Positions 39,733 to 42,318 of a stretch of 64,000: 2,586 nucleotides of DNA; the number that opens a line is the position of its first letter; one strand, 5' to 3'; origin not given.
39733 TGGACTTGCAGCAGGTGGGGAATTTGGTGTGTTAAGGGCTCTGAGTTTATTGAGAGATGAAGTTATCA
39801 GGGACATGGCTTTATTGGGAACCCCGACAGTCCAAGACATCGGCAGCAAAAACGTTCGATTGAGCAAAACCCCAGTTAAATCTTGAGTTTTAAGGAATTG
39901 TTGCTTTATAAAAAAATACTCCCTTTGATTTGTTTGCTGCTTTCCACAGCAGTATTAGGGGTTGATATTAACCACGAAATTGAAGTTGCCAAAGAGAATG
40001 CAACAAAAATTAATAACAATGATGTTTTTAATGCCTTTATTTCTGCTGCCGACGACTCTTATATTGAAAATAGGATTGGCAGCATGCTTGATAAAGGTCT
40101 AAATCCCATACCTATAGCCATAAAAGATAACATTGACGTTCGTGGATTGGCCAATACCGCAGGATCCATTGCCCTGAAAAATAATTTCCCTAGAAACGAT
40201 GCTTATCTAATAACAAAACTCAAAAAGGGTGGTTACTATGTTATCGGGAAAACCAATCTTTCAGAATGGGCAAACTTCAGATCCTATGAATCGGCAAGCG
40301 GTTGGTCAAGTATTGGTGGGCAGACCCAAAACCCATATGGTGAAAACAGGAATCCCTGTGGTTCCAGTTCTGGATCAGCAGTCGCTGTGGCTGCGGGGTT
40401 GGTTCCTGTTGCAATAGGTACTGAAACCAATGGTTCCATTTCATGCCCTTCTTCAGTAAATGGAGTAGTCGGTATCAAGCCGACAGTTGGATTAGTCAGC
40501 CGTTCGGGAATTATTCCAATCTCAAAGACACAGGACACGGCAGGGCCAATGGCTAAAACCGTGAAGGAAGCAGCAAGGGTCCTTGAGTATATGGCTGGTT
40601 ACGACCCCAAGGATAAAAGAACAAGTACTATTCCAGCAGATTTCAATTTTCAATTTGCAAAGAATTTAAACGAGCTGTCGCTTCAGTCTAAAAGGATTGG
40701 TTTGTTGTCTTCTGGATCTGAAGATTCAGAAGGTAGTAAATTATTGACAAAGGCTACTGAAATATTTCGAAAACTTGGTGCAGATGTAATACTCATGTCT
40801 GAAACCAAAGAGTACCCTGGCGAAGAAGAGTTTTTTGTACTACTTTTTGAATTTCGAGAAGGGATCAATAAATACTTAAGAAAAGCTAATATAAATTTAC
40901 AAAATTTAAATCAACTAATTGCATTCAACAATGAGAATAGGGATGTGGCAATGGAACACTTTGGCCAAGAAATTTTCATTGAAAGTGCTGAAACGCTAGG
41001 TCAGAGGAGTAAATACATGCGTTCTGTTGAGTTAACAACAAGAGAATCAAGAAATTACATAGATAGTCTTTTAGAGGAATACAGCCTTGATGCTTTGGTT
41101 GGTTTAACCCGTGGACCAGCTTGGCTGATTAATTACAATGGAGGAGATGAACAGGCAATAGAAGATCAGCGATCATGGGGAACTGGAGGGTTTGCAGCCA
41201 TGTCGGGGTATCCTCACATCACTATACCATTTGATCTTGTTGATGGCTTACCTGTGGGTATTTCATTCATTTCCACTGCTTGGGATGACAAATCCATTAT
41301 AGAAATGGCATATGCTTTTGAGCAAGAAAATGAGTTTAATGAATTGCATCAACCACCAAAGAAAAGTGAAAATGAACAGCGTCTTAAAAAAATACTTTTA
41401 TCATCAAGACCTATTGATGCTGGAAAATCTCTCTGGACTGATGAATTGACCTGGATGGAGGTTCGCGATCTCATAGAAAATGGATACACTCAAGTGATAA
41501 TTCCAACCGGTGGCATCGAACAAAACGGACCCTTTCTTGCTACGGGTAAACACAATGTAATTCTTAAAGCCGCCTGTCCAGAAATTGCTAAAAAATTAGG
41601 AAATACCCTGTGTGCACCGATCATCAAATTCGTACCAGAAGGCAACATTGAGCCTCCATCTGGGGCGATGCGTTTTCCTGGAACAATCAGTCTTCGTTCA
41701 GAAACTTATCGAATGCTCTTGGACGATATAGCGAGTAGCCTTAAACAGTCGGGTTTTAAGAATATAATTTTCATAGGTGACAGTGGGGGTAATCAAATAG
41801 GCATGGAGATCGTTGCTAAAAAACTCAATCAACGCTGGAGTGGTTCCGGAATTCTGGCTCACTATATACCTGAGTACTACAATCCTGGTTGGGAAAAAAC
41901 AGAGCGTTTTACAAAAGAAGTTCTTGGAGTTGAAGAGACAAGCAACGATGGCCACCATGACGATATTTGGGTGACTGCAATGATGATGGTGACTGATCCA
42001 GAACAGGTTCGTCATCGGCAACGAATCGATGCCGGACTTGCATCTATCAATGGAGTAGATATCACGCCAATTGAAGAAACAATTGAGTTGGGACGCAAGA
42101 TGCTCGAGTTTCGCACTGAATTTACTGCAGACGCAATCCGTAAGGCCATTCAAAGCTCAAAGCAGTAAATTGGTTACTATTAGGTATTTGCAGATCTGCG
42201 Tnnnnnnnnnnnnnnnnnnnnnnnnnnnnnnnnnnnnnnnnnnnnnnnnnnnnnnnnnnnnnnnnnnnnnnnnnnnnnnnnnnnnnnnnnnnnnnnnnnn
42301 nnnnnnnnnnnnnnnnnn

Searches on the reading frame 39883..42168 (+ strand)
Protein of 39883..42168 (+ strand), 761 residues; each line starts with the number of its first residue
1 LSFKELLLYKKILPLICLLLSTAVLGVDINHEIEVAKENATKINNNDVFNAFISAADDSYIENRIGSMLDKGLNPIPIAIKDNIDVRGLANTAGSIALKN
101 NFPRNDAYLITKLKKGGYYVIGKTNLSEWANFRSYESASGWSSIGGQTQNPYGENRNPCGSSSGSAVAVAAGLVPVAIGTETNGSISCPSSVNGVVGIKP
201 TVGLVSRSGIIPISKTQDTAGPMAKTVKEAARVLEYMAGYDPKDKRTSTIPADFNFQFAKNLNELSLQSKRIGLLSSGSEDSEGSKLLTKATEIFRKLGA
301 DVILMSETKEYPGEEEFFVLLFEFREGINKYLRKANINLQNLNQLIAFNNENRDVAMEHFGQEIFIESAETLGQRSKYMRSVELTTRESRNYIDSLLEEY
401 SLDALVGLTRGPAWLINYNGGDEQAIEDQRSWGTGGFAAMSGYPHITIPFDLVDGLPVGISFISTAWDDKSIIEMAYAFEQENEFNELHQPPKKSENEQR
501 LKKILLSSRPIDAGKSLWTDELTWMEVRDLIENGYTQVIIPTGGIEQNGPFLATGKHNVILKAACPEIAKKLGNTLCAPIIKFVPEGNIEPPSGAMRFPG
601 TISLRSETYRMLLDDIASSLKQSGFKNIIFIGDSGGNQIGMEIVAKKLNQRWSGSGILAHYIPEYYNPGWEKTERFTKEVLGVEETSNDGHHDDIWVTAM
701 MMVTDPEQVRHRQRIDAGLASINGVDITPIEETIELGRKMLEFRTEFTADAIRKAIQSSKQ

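Call 14: search_protein_families(library=pfam, proteins=[window:39883-42168:+], max_evalue=0.00001)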
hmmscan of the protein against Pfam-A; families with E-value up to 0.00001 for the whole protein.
window:39883-42168:+ (761 aa): 2 families
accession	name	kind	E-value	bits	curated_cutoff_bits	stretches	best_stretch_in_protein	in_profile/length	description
PF01425.27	Amidase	-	1.2e-78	265.6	27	1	65-472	40-444/445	Amidase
PF02633.19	Creatininase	-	5.7e-31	108.2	31.3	1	521-715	2-184/238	Creatinine amidohydrolase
